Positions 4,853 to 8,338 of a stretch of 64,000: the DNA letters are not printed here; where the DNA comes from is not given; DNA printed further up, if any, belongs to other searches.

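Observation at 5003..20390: Candidate envelope-stress system: two-component pair, Spy/CpxP-like lipoprotein, S41 protease, unknown membrane protein, group 2 sigma factor and MdtABC-type pump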

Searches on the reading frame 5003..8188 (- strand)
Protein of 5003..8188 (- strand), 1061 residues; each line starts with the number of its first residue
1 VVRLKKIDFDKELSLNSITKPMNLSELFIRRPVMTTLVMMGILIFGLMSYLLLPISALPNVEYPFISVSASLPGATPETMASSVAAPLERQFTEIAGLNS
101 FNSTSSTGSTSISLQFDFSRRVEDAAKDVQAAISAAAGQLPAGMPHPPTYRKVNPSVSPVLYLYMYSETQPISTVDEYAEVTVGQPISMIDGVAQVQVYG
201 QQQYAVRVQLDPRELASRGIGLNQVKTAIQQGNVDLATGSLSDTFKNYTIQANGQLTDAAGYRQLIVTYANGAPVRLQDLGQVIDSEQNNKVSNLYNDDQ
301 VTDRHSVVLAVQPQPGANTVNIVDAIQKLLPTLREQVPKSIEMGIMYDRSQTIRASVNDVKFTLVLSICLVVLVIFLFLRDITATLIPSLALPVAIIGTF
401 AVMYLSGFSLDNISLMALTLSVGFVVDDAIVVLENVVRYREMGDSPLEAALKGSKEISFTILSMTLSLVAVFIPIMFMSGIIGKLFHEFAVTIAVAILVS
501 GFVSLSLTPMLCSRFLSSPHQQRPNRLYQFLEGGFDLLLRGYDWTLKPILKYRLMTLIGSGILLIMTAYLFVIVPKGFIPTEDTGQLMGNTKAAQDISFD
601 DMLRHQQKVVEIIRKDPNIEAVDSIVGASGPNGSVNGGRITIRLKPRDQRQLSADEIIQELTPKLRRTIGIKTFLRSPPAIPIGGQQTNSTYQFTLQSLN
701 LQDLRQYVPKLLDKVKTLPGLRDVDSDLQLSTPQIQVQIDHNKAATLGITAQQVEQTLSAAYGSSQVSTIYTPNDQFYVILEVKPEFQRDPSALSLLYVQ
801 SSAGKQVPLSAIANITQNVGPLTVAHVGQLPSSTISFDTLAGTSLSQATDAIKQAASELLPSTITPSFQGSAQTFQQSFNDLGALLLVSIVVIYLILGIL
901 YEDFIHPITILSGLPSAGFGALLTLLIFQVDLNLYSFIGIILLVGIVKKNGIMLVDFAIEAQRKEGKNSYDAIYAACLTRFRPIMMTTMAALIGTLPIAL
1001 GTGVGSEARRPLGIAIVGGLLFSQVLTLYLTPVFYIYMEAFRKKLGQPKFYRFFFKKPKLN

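Call 3: search_protein_families(library=pfam, proteins=[window:5003-8188:-], max_evalue=0.01)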
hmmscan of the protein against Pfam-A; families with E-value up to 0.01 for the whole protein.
window:5003-8188:- (1061 aa): 3 families
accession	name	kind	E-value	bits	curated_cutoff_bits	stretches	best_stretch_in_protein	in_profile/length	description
PF00873.25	ACR_tran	-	0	1037.2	28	1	25-1038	2-1020/1021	AcrB/AcrD/AcrF family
PF03176.21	MMPL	-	7.3e-09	35.4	20.5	1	295-513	76-300/333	MMPL family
PF02355.23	SecD_SecF_C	-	0.00014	21.8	20.5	1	361-507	34-182/189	Protein export membrane protein SecD/SecF, C-terminal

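Call 4: search_protein_families(library=ncbifam, proteins=[window:5003-8188:-], max_evalue=0.001)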
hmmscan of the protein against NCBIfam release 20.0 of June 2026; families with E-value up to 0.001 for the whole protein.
window:5003-8188:- (1061 aa): 22 families
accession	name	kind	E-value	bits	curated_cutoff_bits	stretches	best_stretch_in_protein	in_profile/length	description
NF033617.1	RND_permease_2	subfamily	0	1194.2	1250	1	25-1039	1-1008/1009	multidrug efflux RND transporter permease subunit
NF007905.0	PRK10614.1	equivalog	0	1118.1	1774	1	22-1046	1-1016/1025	multidrug efflux RND transporter permease subunit MdtC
NF007798.0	PRK10503.1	equivalog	0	1111.1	1584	1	25-1041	13-1025/1040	MdtB/MuxB family multidrug efflux RND transporter permease subunit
NF000282.2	RND_permease_1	subfamily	2.1e-218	727.8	1250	1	25-1039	1-1028/1029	multidrug efflux RND transporter permease subunit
TIGR00915.1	2A0602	subfamily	2.2e-193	645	940.35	1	25-1041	2-1031/1050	efflux RND transporter permease subunit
NF007133.0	PRK09579.1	equivalog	8.9e-164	546.6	1763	1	22-1038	1-1002/1017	multidrug efflux RND transporter permease subunit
NF007131.0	PRK09577.1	equivalog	5.7e-146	487.8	1768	1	26-1038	3-1022/1045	multidrug efflux RND transporter permease subunit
NF007842.1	PRK10555.1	equivalog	3.3e-142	475.5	1854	1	25-1038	2-1026/1036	multidrug efflux RND transporter permease AcrD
NF000037.1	RND_perm_OqxB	exception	3.7e-140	468.7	2200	1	22-1039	1-1035/1050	multidrug efflux RND transporter permease subunit OqxB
NF011706.2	PRK15127.1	equivalog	4.6e-124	415.5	2150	1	26-1038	3-1029/1049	multidrug efflux RND transporter permease subunit AcrB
TIGR00914.1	2A0601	subfamily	5.5e-109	365.4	701.45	1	35-1044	16-1041/1051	CusA/CzcA family heavy metal efflux RND transporter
TIGR00921.1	2A067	subfamily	4.1e-12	45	351.9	2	344-512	181-343/733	hydrophobe/amphiphile efflux-3 (HAE3) family transporter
NF009580.0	PRK13023.1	equivalog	5.7e-09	34.8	1153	1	358-517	291-449/775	protein translocase subunit SecDF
NF046001.1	SecDF_plasm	equivalog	8.2e-09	34.1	500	1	284-517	611-848/878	protein translocase subunit SecDF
NF009583.0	PRK13024.1-3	subfamily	1.7e-08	33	721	1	362-573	283-483/755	protein translocase subunit SecDF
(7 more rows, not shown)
